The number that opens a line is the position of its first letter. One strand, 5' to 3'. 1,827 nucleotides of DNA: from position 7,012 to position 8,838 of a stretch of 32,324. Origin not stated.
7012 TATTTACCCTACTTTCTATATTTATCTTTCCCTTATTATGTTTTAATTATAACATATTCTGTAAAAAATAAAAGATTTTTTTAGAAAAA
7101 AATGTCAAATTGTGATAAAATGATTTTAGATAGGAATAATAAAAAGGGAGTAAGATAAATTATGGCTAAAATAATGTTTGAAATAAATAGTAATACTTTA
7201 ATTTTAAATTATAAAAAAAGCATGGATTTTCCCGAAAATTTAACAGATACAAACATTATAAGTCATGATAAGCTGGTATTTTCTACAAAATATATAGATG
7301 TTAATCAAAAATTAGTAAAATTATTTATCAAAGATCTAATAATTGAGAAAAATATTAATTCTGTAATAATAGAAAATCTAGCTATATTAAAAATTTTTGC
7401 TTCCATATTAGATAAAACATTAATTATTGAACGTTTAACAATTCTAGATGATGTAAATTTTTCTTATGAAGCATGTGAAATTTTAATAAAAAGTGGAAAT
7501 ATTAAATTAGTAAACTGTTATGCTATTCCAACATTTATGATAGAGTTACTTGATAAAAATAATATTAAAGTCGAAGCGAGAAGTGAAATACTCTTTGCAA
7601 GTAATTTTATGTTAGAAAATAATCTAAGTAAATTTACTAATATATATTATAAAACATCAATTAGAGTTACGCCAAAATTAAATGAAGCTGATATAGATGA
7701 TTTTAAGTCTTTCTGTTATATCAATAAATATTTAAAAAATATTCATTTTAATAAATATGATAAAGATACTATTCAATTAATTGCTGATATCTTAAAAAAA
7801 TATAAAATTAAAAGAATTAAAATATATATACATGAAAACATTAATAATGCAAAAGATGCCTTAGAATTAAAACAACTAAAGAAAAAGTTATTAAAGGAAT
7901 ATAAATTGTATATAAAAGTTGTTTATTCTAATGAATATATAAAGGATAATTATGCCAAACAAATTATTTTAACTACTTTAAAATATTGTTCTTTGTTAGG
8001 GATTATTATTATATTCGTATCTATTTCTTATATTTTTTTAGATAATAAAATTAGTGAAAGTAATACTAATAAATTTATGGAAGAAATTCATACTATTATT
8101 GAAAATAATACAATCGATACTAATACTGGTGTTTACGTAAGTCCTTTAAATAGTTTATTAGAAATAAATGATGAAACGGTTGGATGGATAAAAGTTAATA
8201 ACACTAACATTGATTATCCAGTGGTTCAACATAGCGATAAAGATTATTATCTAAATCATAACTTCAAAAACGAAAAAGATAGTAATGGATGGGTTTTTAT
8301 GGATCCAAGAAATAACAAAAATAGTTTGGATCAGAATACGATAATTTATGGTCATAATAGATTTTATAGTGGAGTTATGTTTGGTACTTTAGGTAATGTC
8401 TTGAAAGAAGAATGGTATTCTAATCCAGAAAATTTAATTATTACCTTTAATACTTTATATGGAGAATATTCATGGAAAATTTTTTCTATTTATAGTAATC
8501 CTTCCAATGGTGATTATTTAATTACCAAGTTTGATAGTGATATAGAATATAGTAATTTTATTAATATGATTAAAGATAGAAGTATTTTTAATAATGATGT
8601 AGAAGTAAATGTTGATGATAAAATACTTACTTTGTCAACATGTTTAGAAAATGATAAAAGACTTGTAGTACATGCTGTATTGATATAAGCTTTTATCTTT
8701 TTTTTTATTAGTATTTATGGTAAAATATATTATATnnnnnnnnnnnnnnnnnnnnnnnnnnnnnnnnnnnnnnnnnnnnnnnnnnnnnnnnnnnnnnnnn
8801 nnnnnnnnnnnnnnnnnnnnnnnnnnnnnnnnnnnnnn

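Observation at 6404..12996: Candidate undescribed sortase-associated module: substrate, extended sortase B, 1365-aa orphan and micro-ORF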

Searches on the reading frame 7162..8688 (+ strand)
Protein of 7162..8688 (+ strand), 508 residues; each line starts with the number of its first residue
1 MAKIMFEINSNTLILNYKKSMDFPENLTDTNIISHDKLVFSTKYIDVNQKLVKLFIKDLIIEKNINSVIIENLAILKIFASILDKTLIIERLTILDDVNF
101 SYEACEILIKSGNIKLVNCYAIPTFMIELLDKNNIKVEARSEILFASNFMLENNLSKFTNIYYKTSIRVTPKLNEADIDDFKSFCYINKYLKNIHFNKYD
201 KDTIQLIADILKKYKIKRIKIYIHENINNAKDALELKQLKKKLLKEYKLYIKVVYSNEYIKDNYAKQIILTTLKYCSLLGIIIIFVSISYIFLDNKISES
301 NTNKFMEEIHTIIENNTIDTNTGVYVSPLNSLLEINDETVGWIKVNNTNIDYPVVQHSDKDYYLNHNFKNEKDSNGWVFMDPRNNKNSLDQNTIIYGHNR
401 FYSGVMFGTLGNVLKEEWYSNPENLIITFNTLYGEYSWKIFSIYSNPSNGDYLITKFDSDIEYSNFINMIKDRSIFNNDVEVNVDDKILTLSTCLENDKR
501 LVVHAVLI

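Call 3: search_protein_families(library=pfam, proteins=[window:7162-8688:+], max_evalue=1)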
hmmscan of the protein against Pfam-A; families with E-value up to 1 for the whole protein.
window:7162-8688:+ (508 aa): 4 families
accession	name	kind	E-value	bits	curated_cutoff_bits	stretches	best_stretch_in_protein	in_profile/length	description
PF04203.18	Sortase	-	3.9e-12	46.5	26.6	1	343-507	1-124/125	Sortase domain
PF06365.17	CD34_antigen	-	0.00021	21.8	26.3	1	220-331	60-165/204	CD34/Podocalyxin family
PF18481.7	DUF5616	-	0.0014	19.4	27.6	1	196-257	49-107/140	Domain of unknown function (DUF5616)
PF17587.7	Dmd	-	0.13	13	27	0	40-58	32-50/60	Discriminator of mRNA degradation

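Call 4: search_protein_families(library=ncbifam, proteins=[window:7162-8688:+], max_evalue=1)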
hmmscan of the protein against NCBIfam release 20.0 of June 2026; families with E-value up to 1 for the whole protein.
window:7162-8688:+ (508 aa): 3 families
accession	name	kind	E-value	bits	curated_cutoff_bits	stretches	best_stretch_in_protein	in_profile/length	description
TIGR03064.1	sortase_srtB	equivalog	2e-54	184.4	153.75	1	274-502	6-234/235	class B sortase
NF040525.1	SrtB_LPKTxSAVK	exception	6.1e-24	84.4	200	1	281-500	5-229/261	class B sortase, LPKTxAVK-specific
NF002836.0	PRK03057.1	equivalog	0.079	12.7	258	1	186-245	122-177/183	hypothetical protein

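Call 19: search_protein_families(library=padloc, proteins=[window:7162-8688:+], max_evalue=1)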
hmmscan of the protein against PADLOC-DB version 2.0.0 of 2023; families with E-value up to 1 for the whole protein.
window:7162-8688:+ (508 aa): 0 families

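Call 46: predict_structure(alignment_id=A5)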
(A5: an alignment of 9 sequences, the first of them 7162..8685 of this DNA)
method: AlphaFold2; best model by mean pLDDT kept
length: 508 residues; sequences in the alignment: 9
mean_pLDDT: 61.4   pTM: 0.37
mean pLDDT of the five models: 61.4, 57.5, 56.2, 54.7, 52.2
residues with pLDDT >= 90: 18; 70-90: 220; 50-70: 78; < 50: 192
segments of 3 or more residues with pLDDT < 50: 309-311, 313-456, 472-508
pLDDT, mean of each block of 10 residues (from residue 1): 79 78 53 73 78 81 88 81 73 82 83 84 75 80 64 73 82 87 82 88 91 86 82 83 83 73 68 71 77 65 54 38 25 38 38 43 35 30 32 31 34 37 27 32 36 47 56 40 41 36 37
secondary structure, 60 per line:
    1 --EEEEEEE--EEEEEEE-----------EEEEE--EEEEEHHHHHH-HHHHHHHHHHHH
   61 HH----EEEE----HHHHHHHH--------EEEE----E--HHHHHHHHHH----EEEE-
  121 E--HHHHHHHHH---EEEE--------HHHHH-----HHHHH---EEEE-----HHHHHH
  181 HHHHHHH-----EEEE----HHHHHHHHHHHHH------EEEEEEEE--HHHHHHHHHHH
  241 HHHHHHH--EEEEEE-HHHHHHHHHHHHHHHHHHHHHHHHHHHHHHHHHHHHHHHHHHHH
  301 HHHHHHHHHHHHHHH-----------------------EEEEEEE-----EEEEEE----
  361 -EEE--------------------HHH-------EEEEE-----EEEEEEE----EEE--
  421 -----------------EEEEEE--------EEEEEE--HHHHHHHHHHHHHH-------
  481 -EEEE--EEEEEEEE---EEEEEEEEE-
elements in order: E3-9 E12-18 E30-34 E37-41 H42-47 H49-62 E67-70 H75-82 E91-94 H102-111 E116-119 H124-132 E136-139 H148-152 H158-162 E166-169 H175-187 E193-196 H201-213 E220-227 H230-247 E250-255 H257-315 E339-345 E351-356 E362-364 E395-399 E405-411 E416-418 E438-443 E452-457 H460-473 E482-485 E488-495 E499-507
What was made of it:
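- On Leucine-rich repeat domain (for the sortase N-domain): The model has pLDDT 73-91 with about 7 strand-helix repeats (call 46).
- Tried and rejected: The accepted 9-row alignment modelled the N-domain but not the catalytic domain (call 46).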

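Call 51: fold_search(model_id=the predicted structure, library=pdb)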
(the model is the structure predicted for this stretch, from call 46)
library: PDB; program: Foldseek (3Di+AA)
matches with E <= 10: 1074; with E <= 0.001: 0
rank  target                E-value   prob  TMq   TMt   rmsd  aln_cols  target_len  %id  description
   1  7b5l_T                2.9e-03  0.77  0.12  0.18  11.4       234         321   12  Ubiquitin ligation to F-box protein substrates by SCF-RBR E3-E3 super-assembly: NEDD8-CUL1-RBX1-SKP1-SKP2-CKSHS1-Cycli (released 2021-02-10)
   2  8byl_B                3.9e-03  0.80  0.13  0.18  11.0       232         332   11  Cryo-EM structure of SKP1-SKP2-CKS1 from the SCFSKP2 E3 ligase complex (released 2023-06-28)
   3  7uek                  4.6e-03  0.87  0.14  0.28  18.4       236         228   15  Crystal structure of a de novo designed ovoid TIM barrel OT3 (released 2023-01-18)
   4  3mwe_B                5.2e-03  0.66  0.14  0.19  14.6       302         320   11  Truncated Human ATP-Citrate Lyase with Tartrate Bound (released 2010-06-16)
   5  8f8t_T                6.6e-03  0.87  0.14  0.28  16.9       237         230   11  Cryo-EM structure of the Tropomodulin-capped pointed end of F-actin (released 2023-06-07)
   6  9fqr_Km               7.5e-03  0.84  0.16  0.19  11.6       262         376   10  96-nm repeat of axonemal doublet microtubules from bovine sperm (released 2025-03-26)
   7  1fs2_A                1.1e-02  0.60  0.12  0.21  11.0       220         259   13  INSIGHTS INTO SCF UBIQUITIN LIGASES FROM THE STRUCTURE OF THE SKP1-SKP2 COMPLEX (released 2000-11-29)
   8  4z79                  1.1e-02  0.92  0.15  0.39  14.4       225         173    9  Leiomodin-1 Actin-Binding Site 2 (ABS2) (released 2015-10-21)
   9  6vwa                  1.1e-02  0.54  0.12  0.16  17.1       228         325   12  C-terminal regulatory domain of the chloride transporter KCC-1 from C. elegans (released 2020-07-15)
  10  3mwd_B                1.2e-02  0.69  0.13  0.19  14.1       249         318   11  Truncated Human ATP-Citrate Lyase with Citrate Bound (released 2010-06-16)
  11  9lq2_B                1.8e-02  0.54  0.15  0.12  11.2       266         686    9  Structure of human dimeric NLRP7-TCL1A complex (released 2025-12-10)
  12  8iah_Y                2.0e-02  0.63  0.13  0.19  16.7       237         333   11  Structure of mammalian spectrin-actin junctional complex of membrane skeleton, State I, Global map (released 2023-05-03)
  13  9swj_A                2.4e-02  0.25  0.12  0.17  15.3       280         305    9  Human ADP-forming succinyl-CoA ligase complex SUCLG1-SUCLA2 bound to coenzyme A (released 2025-10-22)
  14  5n7z                  2.7e-02  0.63  0.15  0.21  15.4       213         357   12  glycosyltransferase in LPS biosynthesis (released 2018-03-14)
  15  8k7m_B                3.5e-02  0.60  0.16  0.30  18.0       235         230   11  De novo design protein -T01 (released 2024-07-31)
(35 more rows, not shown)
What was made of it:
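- On Leucine-rich repeat domain (for the sortase N-domain): The best Foldseek hits are LRR proteins, but at E 3e-3 to 1e-2 with TM-scores of 0.12-0.39 (call 51).
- Closest known: Leucine-rich-repeat alpha/beta solenoids. Same: These proteins are the top Foldseek hits (calls 46, 51).
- The N-domain model has pLDDT 73-91 and its best Foldseek hits are LRR proteins (calls 46, 51).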

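Call 90: search_solved_structures(query=window:7162-8685:+, max_evalue=0.001, show_alignments=1)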
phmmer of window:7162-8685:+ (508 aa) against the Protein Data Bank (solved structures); distinct sequences matched with E-value up to 0.001: 15.
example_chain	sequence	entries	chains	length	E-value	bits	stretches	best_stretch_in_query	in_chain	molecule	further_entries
1rz2_A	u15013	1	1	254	3.3e-41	145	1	291-508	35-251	conserved hypothetical protein BA4783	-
2oqw_A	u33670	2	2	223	4.4e-41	144.6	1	303-508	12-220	Sortase B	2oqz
1ng5_A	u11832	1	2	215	7.6e-37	130.6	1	326-506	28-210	sortase B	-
1qwz_A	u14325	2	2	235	2.1e-36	129.2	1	325-506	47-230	NPQTN specific sortase B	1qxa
4lfd_A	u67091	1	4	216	2.7e-36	128.8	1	329-506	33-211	Sortase B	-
1qx6_A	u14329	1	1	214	3.1e-36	128.6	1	326-506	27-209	NPQTN specific sortase B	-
5jcv_A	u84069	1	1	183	3.3e-33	118.6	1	329-495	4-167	Lmo2181 protein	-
5gyj_A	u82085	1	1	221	2.2e-29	106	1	331-505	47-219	Putative peptidase C60B, sortase B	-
6kyc_A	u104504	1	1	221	4.3e-29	105.1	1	331-505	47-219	Putative peptidase C60B, sortase B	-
6kyd_A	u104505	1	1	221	1.1e-28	103.7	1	331-505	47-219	Putative peptidase C60B, sortase B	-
4ux7_A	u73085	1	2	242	1.7e-28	103.1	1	331-508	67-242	PUTATIVE PEPTIDASE C60B, SORTASE B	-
5b23_A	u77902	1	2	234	5.4e-25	91.6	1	331-496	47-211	Uncharacterized protein Sortase B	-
5yfk_A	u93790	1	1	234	1.2e-23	87.1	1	331-494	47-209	Uncharacterized protein Sortase B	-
4y4q_A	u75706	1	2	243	1.3e-22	83.7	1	327-496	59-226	Sortase, SrtB family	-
3psq_A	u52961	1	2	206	2.7e-19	72.8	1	330-503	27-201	Hypothetical exported protein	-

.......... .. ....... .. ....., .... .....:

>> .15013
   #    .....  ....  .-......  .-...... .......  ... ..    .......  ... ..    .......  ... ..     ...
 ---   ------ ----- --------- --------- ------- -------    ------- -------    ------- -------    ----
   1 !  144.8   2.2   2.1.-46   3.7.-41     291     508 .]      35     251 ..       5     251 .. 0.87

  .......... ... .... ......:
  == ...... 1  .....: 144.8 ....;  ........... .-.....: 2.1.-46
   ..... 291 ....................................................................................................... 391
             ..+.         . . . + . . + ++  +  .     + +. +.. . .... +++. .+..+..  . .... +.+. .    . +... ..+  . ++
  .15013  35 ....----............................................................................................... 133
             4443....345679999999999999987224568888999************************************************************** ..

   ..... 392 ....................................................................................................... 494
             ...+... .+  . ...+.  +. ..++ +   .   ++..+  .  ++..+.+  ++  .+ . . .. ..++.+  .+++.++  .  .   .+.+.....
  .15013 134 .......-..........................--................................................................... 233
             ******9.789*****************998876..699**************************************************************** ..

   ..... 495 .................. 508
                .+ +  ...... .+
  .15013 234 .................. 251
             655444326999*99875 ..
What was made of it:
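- On Class B sortase (TIGR03064 / MEROPS C60B): Solved SrtB proteins align only from residue 291 (call 90).
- Closest known: Clostridioides difficile SrtB. Same: The catalytic domains are homologous (PDB 5gyj/4ux7, E about 1e-29, call 90).
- Closest known: Bacillus anthracis / Staphylococcus aureus SrtB of the Isd haem-uptake loci. Same: These are the best sequence matches to the catalytic domain (E 3e-41 to 2e-36, call 90).
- Closest known: Bacillus anthracis / Staphylococcus aureus SrtB of the Isd haem-uptake loci. Different: The N-terminal 290 residues have no counterpart in any solved sortase (call 90).
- Checked: Residues 1-266 match nothing in Pfam, NCBIfam or PDB sequences (calls 3, 4, 90).
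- Its closest solved relatives are B. anthracis, S. aureus, Listeria and C. difficile SrtB, and they match only residues 291 and beyond (call 90).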

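Call 98: search_protein_families(library=pfam, alignment_id=A4, max_evalue=1)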
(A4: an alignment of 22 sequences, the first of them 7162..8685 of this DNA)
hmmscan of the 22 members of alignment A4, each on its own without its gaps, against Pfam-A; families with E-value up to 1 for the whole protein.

A. member 1, window:7162-8685:+ (508 aa): 4 families
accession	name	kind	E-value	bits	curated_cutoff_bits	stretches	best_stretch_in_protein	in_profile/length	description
PF04203.18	Sortase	-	3.9e-12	46.5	26.6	1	343-507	1-124/125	Sortase domain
PF06365.17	CD34_antigen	-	0.00021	21.8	26.3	1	220-331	60-165/204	CD34/Podocalyxin family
PF18481.7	DUF5616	-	0.0014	19.4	27.6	1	196-257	49-107/140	Domain of unknown function (DUF5616)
PF17587.7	Dmd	-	0.13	13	27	0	40-58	32-50/60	Discriminator of mRNA degradation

B. families by the number of members that match (of 22 scanned): 22 families
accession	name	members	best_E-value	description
PF04203.18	Sortase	15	1.2e-15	Sortase domain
PF13800.11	Sigma_reg_N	2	0.0023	Sigma factor regulator N-terminal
PF06365.17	CD34_antigen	1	0.00021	CD34/Podocalyxin family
PF18481.7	DUF5616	1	0.0014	Domain of unknown function (DUF5616)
PF19433.5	NDNF_C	1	0.0039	Neuron-derived Neurotrophic Factor C-terminal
PF14700.11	RPOL_N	1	0.01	DNA-directed RNA polymerase N-terminal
PF00558.24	Vpu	1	0.014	Vpu protein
PF17949.7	PND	1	0.037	FANCM pseudonuclease domain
PF09358.15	E1_UFD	1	0.04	Ubiquitin fold domain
PF00707.27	IF3_C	1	0.043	Translation initiation factor IF-3, C-terminal domain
PF09402.16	MSC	1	0.065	Man1-Src1p-C-terminal domain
PF13440.11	Polysacc_synt_3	1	0.072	Polysaccharide biosynthesis protein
PF09782.14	NDUF_B6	1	0.078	NADH:ubiquinone oxidoreductase, NDUFB6/B17 subunit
PF06877.16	RraB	1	0.082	Regulator of ribonuclease activity B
PF17587.7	Dmd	1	0.13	Discriminator of mRNA degradation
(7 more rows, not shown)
